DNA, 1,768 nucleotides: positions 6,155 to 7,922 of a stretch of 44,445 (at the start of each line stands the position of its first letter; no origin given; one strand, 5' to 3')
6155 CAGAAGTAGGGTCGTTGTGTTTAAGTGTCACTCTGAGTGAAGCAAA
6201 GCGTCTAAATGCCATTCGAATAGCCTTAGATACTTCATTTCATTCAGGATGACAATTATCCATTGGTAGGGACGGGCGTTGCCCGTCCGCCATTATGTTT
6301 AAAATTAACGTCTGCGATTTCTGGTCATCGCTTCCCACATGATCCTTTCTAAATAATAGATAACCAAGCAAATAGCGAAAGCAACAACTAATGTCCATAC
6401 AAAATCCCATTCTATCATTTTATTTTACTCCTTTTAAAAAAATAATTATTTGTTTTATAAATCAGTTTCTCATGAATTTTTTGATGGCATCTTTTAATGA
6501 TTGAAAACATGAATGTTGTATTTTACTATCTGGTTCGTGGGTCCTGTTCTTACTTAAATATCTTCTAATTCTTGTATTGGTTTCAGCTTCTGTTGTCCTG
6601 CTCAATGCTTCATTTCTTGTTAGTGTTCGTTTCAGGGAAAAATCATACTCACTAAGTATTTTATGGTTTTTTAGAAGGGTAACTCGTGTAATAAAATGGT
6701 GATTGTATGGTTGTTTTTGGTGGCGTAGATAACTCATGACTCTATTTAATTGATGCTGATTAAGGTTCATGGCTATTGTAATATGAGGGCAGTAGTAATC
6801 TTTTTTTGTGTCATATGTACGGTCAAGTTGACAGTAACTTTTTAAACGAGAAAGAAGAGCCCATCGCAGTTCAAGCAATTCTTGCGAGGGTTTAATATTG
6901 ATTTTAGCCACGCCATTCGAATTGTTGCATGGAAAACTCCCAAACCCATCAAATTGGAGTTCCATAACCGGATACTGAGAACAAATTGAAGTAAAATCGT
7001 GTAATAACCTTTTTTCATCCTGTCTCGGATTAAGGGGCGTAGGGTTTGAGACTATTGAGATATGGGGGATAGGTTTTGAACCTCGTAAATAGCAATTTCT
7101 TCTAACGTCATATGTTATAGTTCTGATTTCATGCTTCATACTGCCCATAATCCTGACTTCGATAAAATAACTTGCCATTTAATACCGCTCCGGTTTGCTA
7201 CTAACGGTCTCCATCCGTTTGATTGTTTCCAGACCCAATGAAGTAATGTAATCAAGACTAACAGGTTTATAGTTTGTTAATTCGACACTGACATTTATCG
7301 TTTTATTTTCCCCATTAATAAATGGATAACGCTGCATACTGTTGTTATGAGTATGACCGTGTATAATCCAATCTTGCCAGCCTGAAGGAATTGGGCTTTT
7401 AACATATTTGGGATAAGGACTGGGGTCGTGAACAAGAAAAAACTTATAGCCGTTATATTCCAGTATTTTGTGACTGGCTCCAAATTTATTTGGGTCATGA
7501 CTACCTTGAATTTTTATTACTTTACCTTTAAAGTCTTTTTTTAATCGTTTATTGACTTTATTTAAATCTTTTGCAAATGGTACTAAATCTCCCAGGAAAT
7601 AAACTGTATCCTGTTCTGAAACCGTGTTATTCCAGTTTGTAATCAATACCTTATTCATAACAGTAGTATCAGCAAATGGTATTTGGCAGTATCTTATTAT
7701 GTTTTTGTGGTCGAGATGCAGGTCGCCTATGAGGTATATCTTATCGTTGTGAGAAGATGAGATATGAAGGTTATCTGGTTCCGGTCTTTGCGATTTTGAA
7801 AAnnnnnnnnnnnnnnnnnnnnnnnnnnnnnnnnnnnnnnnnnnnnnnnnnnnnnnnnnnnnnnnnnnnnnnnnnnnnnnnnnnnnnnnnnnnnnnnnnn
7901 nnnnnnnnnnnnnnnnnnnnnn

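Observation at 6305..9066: Compact AT-rich operon: RHH regulator, LemA, Nudix::metallophosphoesterase fusion, 2H phosphoesterase and a 37-aa membrane peptide; candidate undescribed nucleotide-signal or RNA-end processing module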

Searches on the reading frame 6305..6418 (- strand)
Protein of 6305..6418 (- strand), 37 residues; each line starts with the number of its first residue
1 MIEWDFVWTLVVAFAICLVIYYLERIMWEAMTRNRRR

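Call 3: search_protein_families(library=pfam, proteins=[window:6305-6418:-], max_evalue=0.1)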
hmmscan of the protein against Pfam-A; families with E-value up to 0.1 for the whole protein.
window:6305-6418:- (37 aa): 0 families

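Call 4: search_protein_families(library=ncbifam, proteins=[window:6305-6418:-], max_evalue=0.1)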
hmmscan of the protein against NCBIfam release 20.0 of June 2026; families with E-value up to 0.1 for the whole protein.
window:6305-6418:- (37 aa): 1 family
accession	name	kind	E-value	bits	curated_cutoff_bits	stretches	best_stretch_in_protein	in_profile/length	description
NF033883.1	conj_TraQ_IncI1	equivalog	0.052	13.4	80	1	3-35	17-49/175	conjugal transfer protein TraQ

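Call 5: search_protein_families(library=padloc, proteins=[window:6305-6418:-], max_evalue=0.1)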
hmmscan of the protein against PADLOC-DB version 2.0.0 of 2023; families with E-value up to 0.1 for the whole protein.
window:6305-6418:- (37 aa): 0 families

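Call 6: search_protein_families(library=phrogs, proteins=[window:6305-6418:-], max_evalue=0.01)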
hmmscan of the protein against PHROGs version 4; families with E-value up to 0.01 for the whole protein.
window:6305-6418:- (37 aa): 0 families

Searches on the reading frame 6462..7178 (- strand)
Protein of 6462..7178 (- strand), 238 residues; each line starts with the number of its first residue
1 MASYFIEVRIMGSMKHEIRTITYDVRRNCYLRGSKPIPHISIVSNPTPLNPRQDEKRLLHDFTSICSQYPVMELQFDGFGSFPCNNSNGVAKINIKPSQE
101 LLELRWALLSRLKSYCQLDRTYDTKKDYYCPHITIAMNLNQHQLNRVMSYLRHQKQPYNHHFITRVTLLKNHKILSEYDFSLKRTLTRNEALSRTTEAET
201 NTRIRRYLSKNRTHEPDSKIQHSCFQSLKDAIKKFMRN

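Call 3: search_protein_families(library=pfam, proteins=[window:6462-7178:-], max_evalue=0.1)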
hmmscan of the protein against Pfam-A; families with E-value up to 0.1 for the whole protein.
window:6462-7178:- (238 aa): 2 families
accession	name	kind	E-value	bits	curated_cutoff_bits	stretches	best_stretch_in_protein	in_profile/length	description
PF13563.12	2_5_RNA_ligase2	-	5.4e-15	56.2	27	1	27-172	15-149/152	2'-5' RNA ligase superfamily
PF02834.22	LigT_PEase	-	0.036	14.7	23.3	0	52-90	47-85/87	LigT like Phosphoesterase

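Call 4: search_protein_families(library=ncbifam, proteins=[window:6462-7178:-], max_evalue=0.1)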
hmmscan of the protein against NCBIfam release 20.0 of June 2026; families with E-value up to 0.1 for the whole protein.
window:6462-7178:- (238 aa): 2 families
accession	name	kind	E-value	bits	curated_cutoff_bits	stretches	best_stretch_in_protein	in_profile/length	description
NF010223.0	PRK13679.1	equivalog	6.3e-07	29.4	129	1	38-171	33-153/170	hypothetical protein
TIGR02258.1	2_5_ligase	equivalog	7.1e-06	26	65.7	1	57-169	56-161/180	RNA 2',3'-cyclic phosphodiesterase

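Call 5: search_protein_families(library=padloc, proteins=[window:6462-7178:-], max_evalue=0.1)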
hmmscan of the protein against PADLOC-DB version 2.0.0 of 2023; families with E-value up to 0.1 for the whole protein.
window:6462-7178:- (238 aa): 0 families

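Call 6: search_protein_families(library=phrogs, proteins=[window:6462-7178:-], max_evalue=0.01)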
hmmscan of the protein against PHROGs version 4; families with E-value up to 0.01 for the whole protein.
window:6462-7178:- (238 aa): 0 families

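Call 20: search_solved_structures(query=window:6462-7178:-, max_evalue=0.1, show_alignments=2)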
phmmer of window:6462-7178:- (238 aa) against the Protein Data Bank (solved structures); distinct sequences matched with E-value up to 0.1: 0.

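Call 96: predict_structure(alignment_id=A6)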
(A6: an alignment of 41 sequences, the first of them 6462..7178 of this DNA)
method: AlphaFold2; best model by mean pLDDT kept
length: 238 residues; sequences in the alignment: 41
mean_pLDDT: 88.1   pTM: 0.81
mean pLDDT of the five models: 88.1, 87.3, 87.1, 86.6, 86.1
residues with pLDDT >= 90: 170; 70-90: 41; 50-70: 15; < 50: 12
segments of 3 or more residues with pLDDT < 50: 218-226
pLDDT, mean of each block of 10 residues (from residue 1): 91 91 96 88 93 94 98 94 87 95 95 92 80 94 97 91 95 97 97 96 91 54 48 55
secondary structure, 60 per line:
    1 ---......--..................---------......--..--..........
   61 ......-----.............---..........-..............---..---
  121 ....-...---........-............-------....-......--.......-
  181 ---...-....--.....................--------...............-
elements in order: E4-9 H12-29 E39-44 H51-66 E72-84 E88-97 H99-112 H121-124 E132-139 H141-152 E160-163 E165-170 E173-179 E184-186 H188-191 H194-214 H223-237

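Call 98: fold_search(model_id=the predicted structure, library=pdb)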
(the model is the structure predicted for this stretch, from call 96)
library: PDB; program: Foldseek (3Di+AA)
matches with E <= 10: 481; with E <= 0.001: 32
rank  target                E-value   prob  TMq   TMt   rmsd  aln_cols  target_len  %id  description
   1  2d4g_A                1.3e-05  1.00  0.53  0.72   4.2       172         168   18  Structure of YjcG protein, a putative 2'-5' RNA ligase from Bacillus subtilis (released 2006-10-17)
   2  1vdx                  2.7e-05  1.00  0.56  0.70   3.9       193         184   13  Crystal Structure of a Pyrococcus horikoshii protein with similarities to 2'5' RNA-ligase (released 2005-04-12)
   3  6hiw_DQ               3.1e-05  1.00  0.52  0.48   5.0       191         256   15  Cryo-EM structure of the Trypanosoma brucei mitochondrial ribosome - This entry contains the complete small mitoribos (released 2018-09-26)
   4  5v1m                  4.7e-05  1.00  0.53  0.65   4.1       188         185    6  Structure of human Usb1 with uridine 5'-monophosphate (released 2017-08-16)
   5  6d2z_A                5.2e-05  1.00  0.55  0.67   3.8       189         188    6  Structure of human Usb1 with uridine-adenosine, inactive H208Q mutant (released 2018-09-05)
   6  7pub_DQ               7.3e-05  1.00  0.50  0.47   5.1       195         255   15  Late assembly intermediate of the Trypanosoma brucei mitoribosomal small subunit (released 2022-05-04)
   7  6d31                  8.7e-05  1.00  0.53  0.65   3.9       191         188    7  Structure of human Usb1 with adenosine 5'-monophosphate (released 2018-09-05)
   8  4qak_B                9.2e-05  1.00  0.43  0.56   8.4       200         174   16  Crystal structure of phosphoesterase (released 2014-10-22)
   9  2fyh_MODEL_1_A        1.1e-04  1.00  0.48  0.58   5.0       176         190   14  Solution structure of the 2'-5' RNA ligase-like protein from Pyrococcus furiosus (released 2007-02-20)
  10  5ldm_A                1.5e-04  1.00  0.45  0.59   8.4       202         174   17  Crystal structure of E.coli LigT complexed with 2'-AMP (released 2017-01-18)
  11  1jh6_A                2.3e-04  1.00  0.52  0.66   6.7       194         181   11  Semi-reduced Cyclic Nucleotide Phosphodiesterase from Arabidopsis thaliana (released 2002-02-06)
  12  4h7w                  2.4e-04  1.00  0.54  0.66   3.8       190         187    7  Crystal Structure of Human C16orf57 (released 2013-02-06)
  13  5h7e                  2.4e-04  1.00  0.46  0.59   4.9       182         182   15  Crystal Structure of native drCPDase (released 2017-09-27)
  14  5ldi_A                2.5e-04  1.00  0.42  0.55   8.6       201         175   17  Crystal structure of E.coli LigT in apo form (released 2017-01-18)
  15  6pfq_C                3.0e-04  1.00  0.45  0.49   5.6       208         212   10  Structure of Kluyveromyces marxianus Usb1 (released 2019-12-11)
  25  9ciw_A                6.3e-04  1.00  0.45  0.51   7.6       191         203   11  Penguinpox cGAMP PDE H72A mutant in complex with 2'3'-cGAMP (released 2024-09-04)
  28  9bkq_A                7.4e-04  1.00  0.42  0.48   8.5       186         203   12  Structure of penguinpox cGAMP PDE in apo and post reaction states (released 2024-09-04)
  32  9bkq_B                9.3e-04  1.00  0.41  0.47   8.4       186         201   12  Structure of penguinpox cGAMP PDE in apo and post reaction states (released 2024-09-04)
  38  1fsi_C                2.0e-03  1.00  0.48  0.63   7.5       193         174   12  CRYSTAL STRUCTURE OF CYCLIC NUCLEOTIDE PHOSPHODIESTERASE OF APPR>P FROM ARABIDOPSIS THALIANA (released 2000-11-22)
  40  1fsi_A                2.4e-03  1.00  0.47  0.60   5.5       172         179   12  CRYSTAL STRUCTURE OF CYCLIC NUCLEOTIDE PHOSPHODIESTERASE OF APPR>P FROM ARABIDOPSIS THALIANA (released 2000-11-22)
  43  9ciw_B                2.6e-03  1.00  0.34  0.39   8.6       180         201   11  Penguinpox cGAMP PDE H72A mutant in complex with 2'3'-cGAMP (released 2024-09-04)
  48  1fsi_B                5.0e-03  1.00  0.44  0.60   7.6       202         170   13  CRYSTAL STRUCTURE OF CYCLIC NUCLEOTIDE PHOSPHODIESTERASE OF APPR>P FROM ARABIDOPSIS THALIANA (released 2000-11-22)
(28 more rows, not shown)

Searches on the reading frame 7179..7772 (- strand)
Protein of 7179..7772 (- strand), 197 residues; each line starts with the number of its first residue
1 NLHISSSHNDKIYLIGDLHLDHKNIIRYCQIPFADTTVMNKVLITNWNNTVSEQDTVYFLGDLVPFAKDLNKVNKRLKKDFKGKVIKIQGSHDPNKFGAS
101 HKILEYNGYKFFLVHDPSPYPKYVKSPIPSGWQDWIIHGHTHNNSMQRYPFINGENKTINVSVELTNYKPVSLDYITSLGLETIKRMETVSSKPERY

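Call 67: search_dna_similar(query=window:7179-7772:-, collection=phages, mode=protein, max_rows=25)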
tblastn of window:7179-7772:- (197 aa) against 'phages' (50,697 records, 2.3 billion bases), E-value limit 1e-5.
Records with a match: 568; places in all: 595; records where one place covers at least 80% of the query: 258.
Best place of each record, by identity: <60% 568.
By first word of the organism name: Pseudomonas 167; Vibrio 72; Enterococcus 57; Bacillus 55; Acinetobacter 41; Rheinheimera 29; Staphylococcus 25; Streptomyces 23; Listeria 21; Prevotella 10; and 25 more.
By host as written in the record: - 53; Pseudomonas aeruginosa 50; Vibrio harveyi BAA-1116 36; Rheinheimera sp. BAL341 29; Pseudomonas aeruginosa PAO1 27; Listeria monocytogenes 17; Pseudomonas syringae pv. actinidiae 16; Enterococcus faecalis 15; and 153 more.
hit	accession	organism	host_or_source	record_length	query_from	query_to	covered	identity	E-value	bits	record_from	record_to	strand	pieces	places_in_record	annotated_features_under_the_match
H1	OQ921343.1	Bacillus phage SPbetaL3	Bacillus subtilis BEST7003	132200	13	185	88%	33.7%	4e-16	81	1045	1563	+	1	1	hypothetical protein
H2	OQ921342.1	Bacillus phage SPbetaL2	Bacillus subtilis BEST7003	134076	13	185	88%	33.7%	4e-16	81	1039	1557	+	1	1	hypothetical protein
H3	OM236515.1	Bacillus phage SPR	Bacillus subtilis BEST7003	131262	13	185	88%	33.7%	9e-14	74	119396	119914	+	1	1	hypothetical protein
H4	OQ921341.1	Bacillus phage SPbetaL1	Bacillus subtilis BEST7003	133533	13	178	84%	34.7%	3e-15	79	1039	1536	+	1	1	hypothetical protein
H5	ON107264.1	Bacillus phage BUCT083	Bacillus subtilis subsp. subtilis str. ...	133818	11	185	89%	32.8%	3e-15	79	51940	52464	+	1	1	metallophosphoesterase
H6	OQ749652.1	Phage Phass-1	human gut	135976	11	176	84%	34.4%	2e-20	94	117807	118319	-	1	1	hypothetical protein (x2)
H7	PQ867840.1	phage KZY1-k141_1027853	Crassostrea hongkongensis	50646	13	177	84%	34.4%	3e-15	79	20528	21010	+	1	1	metallophosphoesterase | DNA polymerase exonuclease subunit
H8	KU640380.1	Bacillus phage Shbh1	Bacillus sp. MGK1/ERV9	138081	2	179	90%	31.7%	4e-14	76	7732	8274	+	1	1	metallophosphoesterase-like protein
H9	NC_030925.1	Bacillus phage Shbh1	Bacillus sp. MGK1/ERV9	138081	2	179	90%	31.7%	4e-14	76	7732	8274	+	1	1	phosphoesterase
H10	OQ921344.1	Bacillus phage SPbetaL4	Bacillus subtilis BEST7003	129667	13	185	88%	32.6%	1e-15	80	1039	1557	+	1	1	hypothetical protein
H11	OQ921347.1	Bacillus phage SPbetaL7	Bacillus subtilis BEST7003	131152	13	185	88%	32.6%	1e-15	80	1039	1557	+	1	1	hypothetical protein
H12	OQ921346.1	Bacillus phage SPbetaL6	Bacillus subtilis BEST7003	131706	13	185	88%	32.6%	1e-15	80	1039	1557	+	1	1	hypothetical protein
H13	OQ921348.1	Bacillus phage SPbetaL8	Bacillus subtilis BEST7003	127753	13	178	84%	33.9%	9e-16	80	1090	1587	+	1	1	hypothetical protein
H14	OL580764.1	Bacillus phage vB_BsuS-Goe14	Bacillus subtilis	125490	13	178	84%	33.9%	2e-15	79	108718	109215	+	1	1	hypothetical protein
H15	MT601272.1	Bacillus phage vB_BsuS-Goe11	Bacillus subtilis Delta6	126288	13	178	84%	33.9%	2e-15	79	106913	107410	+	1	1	hypothetical: hypothetical protein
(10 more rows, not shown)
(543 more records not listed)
